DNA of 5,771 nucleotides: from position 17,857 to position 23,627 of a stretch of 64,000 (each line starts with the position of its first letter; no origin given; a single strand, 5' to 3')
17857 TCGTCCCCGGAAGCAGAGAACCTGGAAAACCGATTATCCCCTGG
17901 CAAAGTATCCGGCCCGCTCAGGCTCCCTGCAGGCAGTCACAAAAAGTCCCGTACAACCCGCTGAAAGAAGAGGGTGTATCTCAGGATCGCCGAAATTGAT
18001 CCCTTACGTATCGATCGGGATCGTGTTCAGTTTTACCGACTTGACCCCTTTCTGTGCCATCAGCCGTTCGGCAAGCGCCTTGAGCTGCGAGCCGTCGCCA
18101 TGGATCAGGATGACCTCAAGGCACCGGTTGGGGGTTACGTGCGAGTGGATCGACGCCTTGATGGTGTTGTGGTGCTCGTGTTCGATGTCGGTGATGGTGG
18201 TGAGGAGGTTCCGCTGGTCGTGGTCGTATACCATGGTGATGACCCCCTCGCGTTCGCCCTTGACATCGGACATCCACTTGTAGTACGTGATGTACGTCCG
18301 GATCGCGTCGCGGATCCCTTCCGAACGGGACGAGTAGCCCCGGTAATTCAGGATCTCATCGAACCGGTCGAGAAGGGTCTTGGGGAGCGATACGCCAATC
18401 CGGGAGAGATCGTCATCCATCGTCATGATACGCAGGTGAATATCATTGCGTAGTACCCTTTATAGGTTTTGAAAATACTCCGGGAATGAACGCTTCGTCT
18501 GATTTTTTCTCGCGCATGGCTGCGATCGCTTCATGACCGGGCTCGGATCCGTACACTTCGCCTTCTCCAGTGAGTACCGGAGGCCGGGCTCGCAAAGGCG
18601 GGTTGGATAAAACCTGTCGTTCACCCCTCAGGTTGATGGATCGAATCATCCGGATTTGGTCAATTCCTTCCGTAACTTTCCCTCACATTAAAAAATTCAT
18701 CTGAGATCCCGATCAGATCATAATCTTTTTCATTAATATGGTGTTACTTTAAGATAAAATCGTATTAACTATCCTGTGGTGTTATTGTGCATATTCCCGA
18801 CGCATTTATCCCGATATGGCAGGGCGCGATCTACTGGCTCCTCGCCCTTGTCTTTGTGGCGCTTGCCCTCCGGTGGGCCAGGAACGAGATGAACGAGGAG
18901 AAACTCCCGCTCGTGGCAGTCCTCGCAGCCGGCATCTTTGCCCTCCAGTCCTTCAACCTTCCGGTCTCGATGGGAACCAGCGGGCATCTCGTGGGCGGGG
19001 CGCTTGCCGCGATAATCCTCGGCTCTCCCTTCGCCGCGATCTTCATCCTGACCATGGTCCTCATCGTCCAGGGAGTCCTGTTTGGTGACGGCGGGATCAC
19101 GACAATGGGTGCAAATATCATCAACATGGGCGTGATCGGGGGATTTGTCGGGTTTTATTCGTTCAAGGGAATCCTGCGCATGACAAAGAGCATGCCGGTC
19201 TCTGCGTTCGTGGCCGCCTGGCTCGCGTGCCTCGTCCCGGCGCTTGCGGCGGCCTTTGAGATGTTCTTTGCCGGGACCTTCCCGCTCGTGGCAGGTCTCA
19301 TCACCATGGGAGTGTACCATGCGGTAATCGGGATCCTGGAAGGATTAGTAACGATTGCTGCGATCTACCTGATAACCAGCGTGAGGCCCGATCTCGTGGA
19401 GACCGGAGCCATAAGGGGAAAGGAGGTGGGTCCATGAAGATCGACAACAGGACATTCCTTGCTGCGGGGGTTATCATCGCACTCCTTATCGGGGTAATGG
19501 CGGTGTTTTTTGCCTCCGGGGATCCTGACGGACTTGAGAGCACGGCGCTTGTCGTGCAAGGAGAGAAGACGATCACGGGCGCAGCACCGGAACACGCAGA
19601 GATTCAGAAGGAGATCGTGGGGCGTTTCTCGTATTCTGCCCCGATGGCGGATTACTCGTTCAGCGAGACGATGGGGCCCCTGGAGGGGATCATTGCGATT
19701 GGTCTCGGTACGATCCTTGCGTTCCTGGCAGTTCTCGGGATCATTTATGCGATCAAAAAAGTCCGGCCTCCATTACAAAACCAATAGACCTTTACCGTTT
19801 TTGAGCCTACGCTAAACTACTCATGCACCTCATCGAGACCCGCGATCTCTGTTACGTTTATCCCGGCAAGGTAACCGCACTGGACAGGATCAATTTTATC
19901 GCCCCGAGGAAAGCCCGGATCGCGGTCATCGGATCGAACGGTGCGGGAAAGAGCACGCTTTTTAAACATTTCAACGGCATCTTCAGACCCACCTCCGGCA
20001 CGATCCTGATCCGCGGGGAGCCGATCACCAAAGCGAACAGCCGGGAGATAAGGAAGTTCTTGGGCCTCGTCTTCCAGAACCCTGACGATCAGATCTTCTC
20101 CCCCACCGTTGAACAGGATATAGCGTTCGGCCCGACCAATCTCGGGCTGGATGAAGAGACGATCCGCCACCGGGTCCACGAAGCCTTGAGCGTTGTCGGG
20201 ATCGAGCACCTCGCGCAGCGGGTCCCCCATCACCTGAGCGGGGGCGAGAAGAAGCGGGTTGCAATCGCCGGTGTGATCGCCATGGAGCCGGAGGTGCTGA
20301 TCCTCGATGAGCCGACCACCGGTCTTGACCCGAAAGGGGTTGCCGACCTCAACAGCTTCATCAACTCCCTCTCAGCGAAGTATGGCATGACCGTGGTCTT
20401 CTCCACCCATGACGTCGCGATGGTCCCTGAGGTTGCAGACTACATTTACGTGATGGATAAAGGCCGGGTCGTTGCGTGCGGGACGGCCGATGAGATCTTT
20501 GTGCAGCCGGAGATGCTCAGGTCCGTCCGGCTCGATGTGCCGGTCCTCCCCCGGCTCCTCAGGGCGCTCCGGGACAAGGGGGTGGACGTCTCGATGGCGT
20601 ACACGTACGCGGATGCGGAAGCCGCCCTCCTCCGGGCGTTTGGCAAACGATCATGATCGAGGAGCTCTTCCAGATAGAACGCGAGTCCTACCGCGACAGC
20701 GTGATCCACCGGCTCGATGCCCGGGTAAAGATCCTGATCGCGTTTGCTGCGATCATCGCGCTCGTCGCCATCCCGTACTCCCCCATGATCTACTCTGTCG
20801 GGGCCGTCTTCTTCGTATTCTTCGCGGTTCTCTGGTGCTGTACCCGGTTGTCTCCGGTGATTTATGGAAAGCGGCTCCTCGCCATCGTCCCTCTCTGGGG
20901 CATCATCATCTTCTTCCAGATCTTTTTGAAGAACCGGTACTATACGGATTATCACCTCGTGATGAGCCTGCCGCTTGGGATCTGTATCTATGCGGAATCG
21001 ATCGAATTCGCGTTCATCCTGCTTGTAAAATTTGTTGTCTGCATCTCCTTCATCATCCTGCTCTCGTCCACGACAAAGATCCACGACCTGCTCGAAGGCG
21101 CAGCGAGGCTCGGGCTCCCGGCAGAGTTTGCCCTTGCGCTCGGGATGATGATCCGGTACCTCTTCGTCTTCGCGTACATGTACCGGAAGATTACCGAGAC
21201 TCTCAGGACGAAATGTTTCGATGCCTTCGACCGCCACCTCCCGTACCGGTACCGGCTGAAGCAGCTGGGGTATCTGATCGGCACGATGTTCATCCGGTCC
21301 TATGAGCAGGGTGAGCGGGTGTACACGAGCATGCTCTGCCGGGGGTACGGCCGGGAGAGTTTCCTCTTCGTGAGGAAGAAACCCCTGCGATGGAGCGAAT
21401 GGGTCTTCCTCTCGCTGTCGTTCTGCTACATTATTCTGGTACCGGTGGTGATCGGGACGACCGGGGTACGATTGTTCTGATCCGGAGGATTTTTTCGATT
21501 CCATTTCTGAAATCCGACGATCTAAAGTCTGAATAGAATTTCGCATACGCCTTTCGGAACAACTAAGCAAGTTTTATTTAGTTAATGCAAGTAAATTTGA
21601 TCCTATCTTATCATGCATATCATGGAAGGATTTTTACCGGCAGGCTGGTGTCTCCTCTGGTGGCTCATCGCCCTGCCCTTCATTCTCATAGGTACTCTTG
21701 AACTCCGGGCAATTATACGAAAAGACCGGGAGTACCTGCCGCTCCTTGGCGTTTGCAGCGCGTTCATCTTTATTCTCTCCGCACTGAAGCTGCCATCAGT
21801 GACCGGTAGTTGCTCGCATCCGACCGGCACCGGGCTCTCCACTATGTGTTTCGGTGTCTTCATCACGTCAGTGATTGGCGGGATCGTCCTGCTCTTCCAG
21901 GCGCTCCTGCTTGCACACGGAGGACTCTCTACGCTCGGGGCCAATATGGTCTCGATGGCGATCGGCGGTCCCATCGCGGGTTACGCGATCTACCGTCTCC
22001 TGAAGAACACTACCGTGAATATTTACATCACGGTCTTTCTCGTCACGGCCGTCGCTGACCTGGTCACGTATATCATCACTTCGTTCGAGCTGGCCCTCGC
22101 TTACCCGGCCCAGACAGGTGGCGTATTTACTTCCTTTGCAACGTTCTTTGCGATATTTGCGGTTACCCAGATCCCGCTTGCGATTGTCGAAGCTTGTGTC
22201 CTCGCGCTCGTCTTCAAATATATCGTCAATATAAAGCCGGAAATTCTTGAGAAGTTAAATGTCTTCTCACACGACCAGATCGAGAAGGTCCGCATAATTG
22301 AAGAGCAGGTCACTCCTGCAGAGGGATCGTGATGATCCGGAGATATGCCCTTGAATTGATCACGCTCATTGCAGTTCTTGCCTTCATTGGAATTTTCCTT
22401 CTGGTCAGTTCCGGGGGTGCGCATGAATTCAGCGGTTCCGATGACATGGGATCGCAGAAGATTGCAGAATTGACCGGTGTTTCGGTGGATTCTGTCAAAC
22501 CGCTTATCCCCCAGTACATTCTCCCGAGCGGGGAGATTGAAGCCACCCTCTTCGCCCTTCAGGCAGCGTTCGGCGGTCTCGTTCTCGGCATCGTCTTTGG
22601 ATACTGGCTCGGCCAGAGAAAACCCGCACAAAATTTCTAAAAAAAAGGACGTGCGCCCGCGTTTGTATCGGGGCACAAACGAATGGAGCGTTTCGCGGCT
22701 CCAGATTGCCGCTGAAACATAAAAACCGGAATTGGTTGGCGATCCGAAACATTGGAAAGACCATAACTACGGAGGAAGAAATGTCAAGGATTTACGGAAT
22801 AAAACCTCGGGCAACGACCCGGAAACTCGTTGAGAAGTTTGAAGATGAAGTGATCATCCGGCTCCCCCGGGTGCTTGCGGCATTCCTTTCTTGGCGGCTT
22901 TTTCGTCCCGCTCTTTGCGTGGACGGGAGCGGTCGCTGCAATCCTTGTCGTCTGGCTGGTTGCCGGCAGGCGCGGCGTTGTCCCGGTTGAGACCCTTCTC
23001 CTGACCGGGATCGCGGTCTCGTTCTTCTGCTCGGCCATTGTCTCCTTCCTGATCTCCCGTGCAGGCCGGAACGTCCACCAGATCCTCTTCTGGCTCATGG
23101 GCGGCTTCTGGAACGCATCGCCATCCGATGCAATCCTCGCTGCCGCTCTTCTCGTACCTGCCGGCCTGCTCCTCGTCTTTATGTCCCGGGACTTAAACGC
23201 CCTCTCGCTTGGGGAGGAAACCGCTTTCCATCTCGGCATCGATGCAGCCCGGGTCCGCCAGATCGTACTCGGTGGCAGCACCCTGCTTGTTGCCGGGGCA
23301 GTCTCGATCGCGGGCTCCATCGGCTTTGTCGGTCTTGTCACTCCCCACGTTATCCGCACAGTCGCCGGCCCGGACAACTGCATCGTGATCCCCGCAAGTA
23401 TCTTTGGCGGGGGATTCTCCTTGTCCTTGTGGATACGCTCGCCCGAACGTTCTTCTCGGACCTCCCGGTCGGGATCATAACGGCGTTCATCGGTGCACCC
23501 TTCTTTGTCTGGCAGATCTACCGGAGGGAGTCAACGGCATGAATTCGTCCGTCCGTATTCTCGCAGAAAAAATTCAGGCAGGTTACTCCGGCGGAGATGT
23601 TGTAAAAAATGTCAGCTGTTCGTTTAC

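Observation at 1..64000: Selective genome erosion: about 30% of host genes are relics while core genes are intact, suggesting a recently host-restricted methanogen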

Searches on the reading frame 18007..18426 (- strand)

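Call 21: search_protein_families(library=pfam, max_evalue=0.001, proteins=[window:18007-18426:-])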
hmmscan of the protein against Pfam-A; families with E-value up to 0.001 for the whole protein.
window:18007-18426:- (140 aa): 3 families
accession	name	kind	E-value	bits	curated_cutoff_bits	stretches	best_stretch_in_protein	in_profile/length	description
PF08753.17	NikR_C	-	5.4e-29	100.7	22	1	61-136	2-77/77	NikR C terminal nickel binding domain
PF01402.27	RHH_1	-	1.7e-07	31.4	20.5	1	9-47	1-38/39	Ribbon-helix-helix protein, copG family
PF07521.17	RMMBL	-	0.00097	19.5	21.6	0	96-129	29-59/63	Zn-dependent metallo-hydrolase RNA specificity domain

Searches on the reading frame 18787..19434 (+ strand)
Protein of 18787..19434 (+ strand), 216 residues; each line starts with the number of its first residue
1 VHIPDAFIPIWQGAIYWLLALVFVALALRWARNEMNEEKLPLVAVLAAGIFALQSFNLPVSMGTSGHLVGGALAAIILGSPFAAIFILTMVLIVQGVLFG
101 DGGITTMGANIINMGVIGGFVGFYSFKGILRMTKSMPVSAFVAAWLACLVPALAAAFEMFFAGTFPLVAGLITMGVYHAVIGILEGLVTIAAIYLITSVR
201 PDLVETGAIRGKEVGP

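Call 21: search_protein_families(library=pfam, max_evalue=0.001, proteins=[window:18787-19434:+])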
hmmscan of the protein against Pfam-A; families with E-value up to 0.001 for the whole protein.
window:18787-19434:+ (216 aa): 1 family
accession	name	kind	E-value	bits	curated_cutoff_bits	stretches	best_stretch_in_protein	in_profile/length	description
PF01891.21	CbiM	-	1.1e-53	182.6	23.1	1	2-203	1-205/205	Cobalt uptake substrate-specific transmembrane region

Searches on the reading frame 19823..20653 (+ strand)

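Call 21: search_protein_families(library=pfam, max_evalue=0.001, proteins=[window:19823-20653:+])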
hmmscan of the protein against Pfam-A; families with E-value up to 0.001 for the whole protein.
window:19823-20653:+ (277 aa): 3 families
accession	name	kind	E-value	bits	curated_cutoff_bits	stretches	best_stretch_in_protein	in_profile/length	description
PF00005.33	ABC_tran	-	5e-33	115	25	1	20-166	1-137/137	ABC transporter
PF13304.12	AAA_21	-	3.4e-14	54.1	27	2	129-199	229-301/304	AAA domain, putative AbiEii toxin, Type IV TA system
PF02463.25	SMC_N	-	2e-06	27.8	40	1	31-206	25-207/220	RecF/RecN/SMC N terminal domain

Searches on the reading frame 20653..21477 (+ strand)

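Call 21: search_protein_families(library=pfam, max_evalue=0.001, proteins=[window:20653-21477:+])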
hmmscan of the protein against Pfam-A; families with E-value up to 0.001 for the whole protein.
window:20653-21477:+ (275 aa): 1 family
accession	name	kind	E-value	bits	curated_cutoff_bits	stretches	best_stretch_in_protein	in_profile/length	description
PF02361.21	CbiQ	-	1.4e-31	110.2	25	1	16-234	3-210/216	Cobalt transport protein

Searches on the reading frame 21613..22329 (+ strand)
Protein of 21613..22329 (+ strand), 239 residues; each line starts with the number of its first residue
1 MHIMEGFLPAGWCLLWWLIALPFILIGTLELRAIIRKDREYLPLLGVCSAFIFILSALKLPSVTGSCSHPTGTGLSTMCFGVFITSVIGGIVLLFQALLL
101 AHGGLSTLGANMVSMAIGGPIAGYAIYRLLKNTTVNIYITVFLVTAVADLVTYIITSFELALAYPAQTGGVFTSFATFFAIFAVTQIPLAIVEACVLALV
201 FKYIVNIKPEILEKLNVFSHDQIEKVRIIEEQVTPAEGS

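Call 21: search_protein_families(library=pfam, max_evalue=0.001, proteins=[window:21613-22329:+])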
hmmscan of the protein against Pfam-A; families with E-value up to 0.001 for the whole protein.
window:21613-22329:+ (239 aa): 1 family
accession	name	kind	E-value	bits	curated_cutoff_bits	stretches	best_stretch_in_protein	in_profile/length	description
PF01891.21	CbiM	-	2.5e-54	184.7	23.1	1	2-211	1-205/205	Cobalt uptake substrate-specific transmembrane region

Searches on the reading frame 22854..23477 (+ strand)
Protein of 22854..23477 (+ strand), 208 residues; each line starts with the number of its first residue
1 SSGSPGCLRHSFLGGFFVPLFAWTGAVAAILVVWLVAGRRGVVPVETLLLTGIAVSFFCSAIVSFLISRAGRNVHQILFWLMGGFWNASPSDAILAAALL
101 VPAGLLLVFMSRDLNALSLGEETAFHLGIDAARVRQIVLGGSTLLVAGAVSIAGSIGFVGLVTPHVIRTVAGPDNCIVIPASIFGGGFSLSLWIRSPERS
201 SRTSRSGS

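Call 22: search_protein_families(library=pfam, max_evalue=0.001, proteins=[window:22854-23477:+])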
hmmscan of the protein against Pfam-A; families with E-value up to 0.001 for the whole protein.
window:22854-23477:+ (208 aa): 1 family
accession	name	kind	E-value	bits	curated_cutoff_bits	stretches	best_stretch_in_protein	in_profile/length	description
PF01032.23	FecCD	-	7.9e-44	150.4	26.5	1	13-191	97-276/311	FecCD transport family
